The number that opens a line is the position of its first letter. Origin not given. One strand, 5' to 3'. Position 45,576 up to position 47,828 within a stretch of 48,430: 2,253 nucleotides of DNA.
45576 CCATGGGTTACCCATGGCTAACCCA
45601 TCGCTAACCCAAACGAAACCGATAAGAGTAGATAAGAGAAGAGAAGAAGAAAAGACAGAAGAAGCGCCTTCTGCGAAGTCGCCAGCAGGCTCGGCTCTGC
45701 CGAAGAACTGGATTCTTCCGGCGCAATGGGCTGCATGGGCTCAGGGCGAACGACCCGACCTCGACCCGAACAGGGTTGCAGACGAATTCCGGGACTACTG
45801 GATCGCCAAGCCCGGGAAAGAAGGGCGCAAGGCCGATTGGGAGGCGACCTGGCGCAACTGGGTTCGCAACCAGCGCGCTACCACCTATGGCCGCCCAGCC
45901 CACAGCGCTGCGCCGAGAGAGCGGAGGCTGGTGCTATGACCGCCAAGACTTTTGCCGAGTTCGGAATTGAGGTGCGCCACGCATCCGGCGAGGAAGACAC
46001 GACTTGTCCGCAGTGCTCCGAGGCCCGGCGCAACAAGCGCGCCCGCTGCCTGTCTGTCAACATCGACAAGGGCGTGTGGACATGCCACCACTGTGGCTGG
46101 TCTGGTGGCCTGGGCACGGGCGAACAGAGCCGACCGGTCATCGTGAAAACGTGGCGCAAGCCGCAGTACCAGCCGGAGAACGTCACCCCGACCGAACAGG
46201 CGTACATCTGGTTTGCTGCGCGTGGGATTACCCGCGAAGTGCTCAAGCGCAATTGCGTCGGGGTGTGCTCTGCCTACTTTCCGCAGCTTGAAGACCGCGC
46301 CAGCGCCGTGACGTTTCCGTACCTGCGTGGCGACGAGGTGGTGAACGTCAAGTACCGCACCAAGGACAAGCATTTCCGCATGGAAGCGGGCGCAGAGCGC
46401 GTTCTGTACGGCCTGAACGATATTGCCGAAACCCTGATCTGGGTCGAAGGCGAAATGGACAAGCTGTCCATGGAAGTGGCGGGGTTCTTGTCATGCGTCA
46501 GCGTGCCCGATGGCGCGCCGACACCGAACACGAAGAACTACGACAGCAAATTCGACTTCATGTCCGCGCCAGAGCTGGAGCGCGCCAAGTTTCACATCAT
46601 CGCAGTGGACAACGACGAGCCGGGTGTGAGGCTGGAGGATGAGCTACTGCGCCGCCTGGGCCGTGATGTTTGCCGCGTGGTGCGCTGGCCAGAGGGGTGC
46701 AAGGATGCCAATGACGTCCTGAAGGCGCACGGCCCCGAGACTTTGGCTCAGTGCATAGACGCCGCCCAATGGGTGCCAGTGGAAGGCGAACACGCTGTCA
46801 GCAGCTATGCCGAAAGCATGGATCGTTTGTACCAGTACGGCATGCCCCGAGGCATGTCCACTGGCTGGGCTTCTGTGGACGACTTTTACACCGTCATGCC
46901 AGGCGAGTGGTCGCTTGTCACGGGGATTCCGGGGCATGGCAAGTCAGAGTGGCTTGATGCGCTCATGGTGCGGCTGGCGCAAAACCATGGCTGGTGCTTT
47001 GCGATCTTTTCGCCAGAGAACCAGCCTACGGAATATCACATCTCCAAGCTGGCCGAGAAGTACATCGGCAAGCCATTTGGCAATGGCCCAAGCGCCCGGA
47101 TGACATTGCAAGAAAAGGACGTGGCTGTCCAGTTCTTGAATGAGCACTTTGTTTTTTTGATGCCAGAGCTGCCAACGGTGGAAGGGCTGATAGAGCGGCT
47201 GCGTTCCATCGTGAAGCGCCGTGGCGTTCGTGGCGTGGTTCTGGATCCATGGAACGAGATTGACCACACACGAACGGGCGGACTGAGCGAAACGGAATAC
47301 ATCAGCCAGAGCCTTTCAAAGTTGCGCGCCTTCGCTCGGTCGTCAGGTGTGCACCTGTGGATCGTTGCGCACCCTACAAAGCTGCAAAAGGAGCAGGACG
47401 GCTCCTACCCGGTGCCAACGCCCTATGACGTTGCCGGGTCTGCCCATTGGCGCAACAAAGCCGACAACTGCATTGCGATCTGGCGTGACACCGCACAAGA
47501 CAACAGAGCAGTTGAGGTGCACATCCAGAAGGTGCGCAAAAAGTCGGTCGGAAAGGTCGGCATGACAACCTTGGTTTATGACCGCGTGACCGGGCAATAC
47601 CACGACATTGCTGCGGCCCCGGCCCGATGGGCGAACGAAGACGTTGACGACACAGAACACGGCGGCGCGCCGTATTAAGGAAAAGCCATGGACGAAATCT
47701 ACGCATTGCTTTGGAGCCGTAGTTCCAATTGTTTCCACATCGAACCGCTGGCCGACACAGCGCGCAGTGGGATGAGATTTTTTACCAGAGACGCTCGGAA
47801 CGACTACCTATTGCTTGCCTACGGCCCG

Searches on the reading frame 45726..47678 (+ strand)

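Call 31: search_protein_families(library=pfam, proteins=[window:45726-47678:+], max_evalue=0.01)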
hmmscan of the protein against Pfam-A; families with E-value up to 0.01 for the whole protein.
window:45726-47678:+ (650 aa): 4 families
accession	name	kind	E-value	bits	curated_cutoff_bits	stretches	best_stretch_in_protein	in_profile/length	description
PF03796.21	DnaB_C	-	3.6e-07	30.3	27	1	376-614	1-245/255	DnaB-like helicase C terminal domain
PF13155.12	Toprim_2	-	2.5e-06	28.2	22.1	1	240-332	3-88/88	Toprim-like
PF13481.12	AAA_25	-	9.4e-06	25.8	27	1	392-554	31-194/195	AAA domain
PF13662.12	Toprim_4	-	1.7e-05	25.4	25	1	237-312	3-75/85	Toprim domain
